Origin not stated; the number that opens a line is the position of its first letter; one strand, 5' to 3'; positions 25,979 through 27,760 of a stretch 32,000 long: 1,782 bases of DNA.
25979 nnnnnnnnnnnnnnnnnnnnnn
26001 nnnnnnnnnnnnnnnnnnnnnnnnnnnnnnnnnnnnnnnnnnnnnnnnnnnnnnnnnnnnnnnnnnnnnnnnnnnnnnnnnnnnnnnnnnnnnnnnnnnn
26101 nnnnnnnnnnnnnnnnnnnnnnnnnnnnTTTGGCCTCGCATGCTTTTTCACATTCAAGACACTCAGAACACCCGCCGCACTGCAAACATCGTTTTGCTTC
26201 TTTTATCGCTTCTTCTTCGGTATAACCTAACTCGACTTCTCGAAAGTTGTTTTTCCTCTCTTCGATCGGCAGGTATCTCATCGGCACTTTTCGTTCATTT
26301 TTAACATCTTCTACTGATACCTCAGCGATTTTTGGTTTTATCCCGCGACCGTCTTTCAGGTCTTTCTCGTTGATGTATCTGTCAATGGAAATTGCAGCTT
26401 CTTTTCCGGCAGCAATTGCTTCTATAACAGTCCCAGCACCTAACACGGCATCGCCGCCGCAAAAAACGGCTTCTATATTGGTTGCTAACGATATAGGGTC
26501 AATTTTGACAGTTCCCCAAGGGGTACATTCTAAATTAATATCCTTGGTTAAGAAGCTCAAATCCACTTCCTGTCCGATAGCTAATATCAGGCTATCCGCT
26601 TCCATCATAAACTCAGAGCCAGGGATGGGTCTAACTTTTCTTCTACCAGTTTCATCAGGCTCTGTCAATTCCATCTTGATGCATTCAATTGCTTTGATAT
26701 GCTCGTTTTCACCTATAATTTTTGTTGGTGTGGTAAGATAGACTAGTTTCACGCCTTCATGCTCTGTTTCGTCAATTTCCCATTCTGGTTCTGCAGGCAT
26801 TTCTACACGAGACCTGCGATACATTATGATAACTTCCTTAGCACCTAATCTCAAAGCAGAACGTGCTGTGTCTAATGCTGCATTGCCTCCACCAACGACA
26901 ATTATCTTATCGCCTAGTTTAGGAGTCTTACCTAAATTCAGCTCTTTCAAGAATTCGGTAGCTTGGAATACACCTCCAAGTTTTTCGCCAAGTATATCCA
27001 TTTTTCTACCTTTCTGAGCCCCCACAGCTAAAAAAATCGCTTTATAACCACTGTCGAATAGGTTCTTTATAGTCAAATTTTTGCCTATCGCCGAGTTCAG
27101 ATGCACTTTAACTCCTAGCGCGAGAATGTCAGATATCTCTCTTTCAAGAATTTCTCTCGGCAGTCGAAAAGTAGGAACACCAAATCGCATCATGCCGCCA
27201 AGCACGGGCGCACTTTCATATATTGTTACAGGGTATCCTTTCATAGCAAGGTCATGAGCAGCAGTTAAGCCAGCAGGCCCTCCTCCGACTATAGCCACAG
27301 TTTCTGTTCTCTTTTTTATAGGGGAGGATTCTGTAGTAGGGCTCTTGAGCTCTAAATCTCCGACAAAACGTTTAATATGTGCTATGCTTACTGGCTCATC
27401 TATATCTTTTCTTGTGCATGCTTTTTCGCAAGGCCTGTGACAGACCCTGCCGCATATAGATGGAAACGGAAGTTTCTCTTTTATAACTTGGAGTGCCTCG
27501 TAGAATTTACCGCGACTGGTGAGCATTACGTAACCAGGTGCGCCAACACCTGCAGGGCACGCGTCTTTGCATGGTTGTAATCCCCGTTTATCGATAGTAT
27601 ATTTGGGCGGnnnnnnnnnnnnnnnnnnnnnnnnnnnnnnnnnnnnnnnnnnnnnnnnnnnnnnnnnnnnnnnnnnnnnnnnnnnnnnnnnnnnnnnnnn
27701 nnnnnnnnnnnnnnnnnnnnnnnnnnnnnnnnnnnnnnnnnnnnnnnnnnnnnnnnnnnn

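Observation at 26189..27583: A ~465-residue GltD/NfnB-like NAD(P)H-FAD module is nested inside the inserted ferredoxin domain of the second HdrA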

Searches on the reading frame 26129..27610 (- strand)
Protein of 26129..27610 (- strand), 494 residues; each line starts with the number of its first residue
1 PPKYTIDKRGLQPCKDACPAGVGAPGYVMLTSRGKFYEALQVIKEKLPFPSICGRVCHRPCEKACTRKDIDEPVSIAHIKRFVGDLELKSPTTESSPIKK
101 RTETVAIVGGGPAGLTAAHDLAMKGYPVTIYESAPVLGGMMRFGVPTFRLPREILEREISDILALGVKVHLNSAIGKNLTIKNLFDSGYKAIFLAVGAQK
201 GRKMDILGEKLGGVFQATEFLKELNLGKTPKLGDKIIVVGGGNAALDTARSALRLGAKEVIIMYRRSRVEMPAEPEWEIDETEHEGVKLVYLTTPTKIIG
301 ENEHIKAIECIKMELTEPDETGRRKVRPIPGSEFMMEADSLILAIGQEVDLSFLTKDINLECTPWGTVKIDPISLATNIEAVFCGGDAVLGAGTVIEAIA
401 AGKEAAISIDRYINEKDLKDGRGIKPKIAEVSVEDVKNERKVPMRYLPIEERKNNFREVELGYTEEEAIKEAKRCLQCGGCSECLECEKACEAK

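Call 6: search_solved_structures(query=window:26189-27583:-, max_evalue=0.00001, show_alignments=2)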
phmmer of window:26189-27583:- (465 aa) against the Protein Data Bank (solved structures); distinct sequences matched with E-value up to 0.00001: 26.
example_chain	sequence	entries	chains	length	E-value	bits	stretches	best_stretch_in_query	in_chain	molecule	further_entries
9bov_A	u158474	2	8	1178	1.6e-122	412.8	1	4-465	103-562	Molybdopterin oxidoreductase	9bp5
9n5u_A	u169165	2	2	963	8e-119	400.6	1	3-407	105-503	NfnA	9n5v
8oh5_C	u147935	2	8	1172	1.9e-105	356.5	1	4-465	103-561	Formate dehydrogenase-O, major subunit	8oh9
4ylf_B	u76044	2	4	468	3.2e-100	339.3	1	3-404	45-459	Dihydropyrimidine dehydrogenase subunit A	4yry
5jca_L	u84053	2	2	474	4.1e-92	312.5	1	3-406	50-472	NADH-dependent Ferredoxin:NADP Oxidoreductase (NfnI) subunit alpha | NADH-dependent Ferredoxin:NADP Oxidoreductase subunit alpha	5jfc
5vj7_A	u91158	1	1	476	1.1e-81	278.1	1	3-407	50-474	Oxidoreductase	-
2vdc_G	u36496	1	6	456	3.6e-65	223.7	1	3-406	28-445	GLUTAMATE SYNTHASE [NADPH] SMALL CHAIN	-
6s6s_G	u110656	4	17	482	5.6e-65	223.1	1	3-406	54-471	Glutamate synthase [NADPH] small chain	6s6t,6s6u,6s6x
7mfm_I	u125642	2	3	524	1.4e-46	162.5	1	8-414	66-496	Glutamate synthase (NADPH) small chain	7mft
1gt8_A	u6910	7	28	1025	1.8e-40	142.3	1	4-406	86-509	DIHYDROPYRIMIDINE DEHYDROGENASE | Dihydropyrimidine dehydrogenase [NADP(+)]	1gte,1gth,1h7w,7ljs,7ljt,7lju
1h7x_A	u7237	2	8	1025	1.8e-40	142.3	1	4-406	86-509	DIHYDROPYRIMIDINE DEHYDROGENASE | Dihydropyrimidine dehydrogenase [NADP(+)]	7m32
7m31_A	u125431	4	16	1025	1.8e-40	142.3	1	4-406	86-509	Dihydropyrimidine dehydrogenase [NADP(+)]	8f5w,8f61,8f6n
1cjc_A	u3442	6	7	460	4.1e-13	52.1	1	91-244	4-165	PROTEIN (ADRENODOXIN REDUCTASE) | ADRENODOXIN REDUCTASE | NADPH:ADRENODOXIN OXIDOREDUCTASE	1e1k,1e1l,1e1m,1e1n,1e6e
6qkg_A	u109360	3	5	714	4.2e-10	42.2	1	86-255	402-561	NCR A | NCR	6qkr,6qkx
3ab1_A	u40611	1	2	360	2.8e-09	39.5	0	222-416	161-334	Ferredoxin--NADP reductase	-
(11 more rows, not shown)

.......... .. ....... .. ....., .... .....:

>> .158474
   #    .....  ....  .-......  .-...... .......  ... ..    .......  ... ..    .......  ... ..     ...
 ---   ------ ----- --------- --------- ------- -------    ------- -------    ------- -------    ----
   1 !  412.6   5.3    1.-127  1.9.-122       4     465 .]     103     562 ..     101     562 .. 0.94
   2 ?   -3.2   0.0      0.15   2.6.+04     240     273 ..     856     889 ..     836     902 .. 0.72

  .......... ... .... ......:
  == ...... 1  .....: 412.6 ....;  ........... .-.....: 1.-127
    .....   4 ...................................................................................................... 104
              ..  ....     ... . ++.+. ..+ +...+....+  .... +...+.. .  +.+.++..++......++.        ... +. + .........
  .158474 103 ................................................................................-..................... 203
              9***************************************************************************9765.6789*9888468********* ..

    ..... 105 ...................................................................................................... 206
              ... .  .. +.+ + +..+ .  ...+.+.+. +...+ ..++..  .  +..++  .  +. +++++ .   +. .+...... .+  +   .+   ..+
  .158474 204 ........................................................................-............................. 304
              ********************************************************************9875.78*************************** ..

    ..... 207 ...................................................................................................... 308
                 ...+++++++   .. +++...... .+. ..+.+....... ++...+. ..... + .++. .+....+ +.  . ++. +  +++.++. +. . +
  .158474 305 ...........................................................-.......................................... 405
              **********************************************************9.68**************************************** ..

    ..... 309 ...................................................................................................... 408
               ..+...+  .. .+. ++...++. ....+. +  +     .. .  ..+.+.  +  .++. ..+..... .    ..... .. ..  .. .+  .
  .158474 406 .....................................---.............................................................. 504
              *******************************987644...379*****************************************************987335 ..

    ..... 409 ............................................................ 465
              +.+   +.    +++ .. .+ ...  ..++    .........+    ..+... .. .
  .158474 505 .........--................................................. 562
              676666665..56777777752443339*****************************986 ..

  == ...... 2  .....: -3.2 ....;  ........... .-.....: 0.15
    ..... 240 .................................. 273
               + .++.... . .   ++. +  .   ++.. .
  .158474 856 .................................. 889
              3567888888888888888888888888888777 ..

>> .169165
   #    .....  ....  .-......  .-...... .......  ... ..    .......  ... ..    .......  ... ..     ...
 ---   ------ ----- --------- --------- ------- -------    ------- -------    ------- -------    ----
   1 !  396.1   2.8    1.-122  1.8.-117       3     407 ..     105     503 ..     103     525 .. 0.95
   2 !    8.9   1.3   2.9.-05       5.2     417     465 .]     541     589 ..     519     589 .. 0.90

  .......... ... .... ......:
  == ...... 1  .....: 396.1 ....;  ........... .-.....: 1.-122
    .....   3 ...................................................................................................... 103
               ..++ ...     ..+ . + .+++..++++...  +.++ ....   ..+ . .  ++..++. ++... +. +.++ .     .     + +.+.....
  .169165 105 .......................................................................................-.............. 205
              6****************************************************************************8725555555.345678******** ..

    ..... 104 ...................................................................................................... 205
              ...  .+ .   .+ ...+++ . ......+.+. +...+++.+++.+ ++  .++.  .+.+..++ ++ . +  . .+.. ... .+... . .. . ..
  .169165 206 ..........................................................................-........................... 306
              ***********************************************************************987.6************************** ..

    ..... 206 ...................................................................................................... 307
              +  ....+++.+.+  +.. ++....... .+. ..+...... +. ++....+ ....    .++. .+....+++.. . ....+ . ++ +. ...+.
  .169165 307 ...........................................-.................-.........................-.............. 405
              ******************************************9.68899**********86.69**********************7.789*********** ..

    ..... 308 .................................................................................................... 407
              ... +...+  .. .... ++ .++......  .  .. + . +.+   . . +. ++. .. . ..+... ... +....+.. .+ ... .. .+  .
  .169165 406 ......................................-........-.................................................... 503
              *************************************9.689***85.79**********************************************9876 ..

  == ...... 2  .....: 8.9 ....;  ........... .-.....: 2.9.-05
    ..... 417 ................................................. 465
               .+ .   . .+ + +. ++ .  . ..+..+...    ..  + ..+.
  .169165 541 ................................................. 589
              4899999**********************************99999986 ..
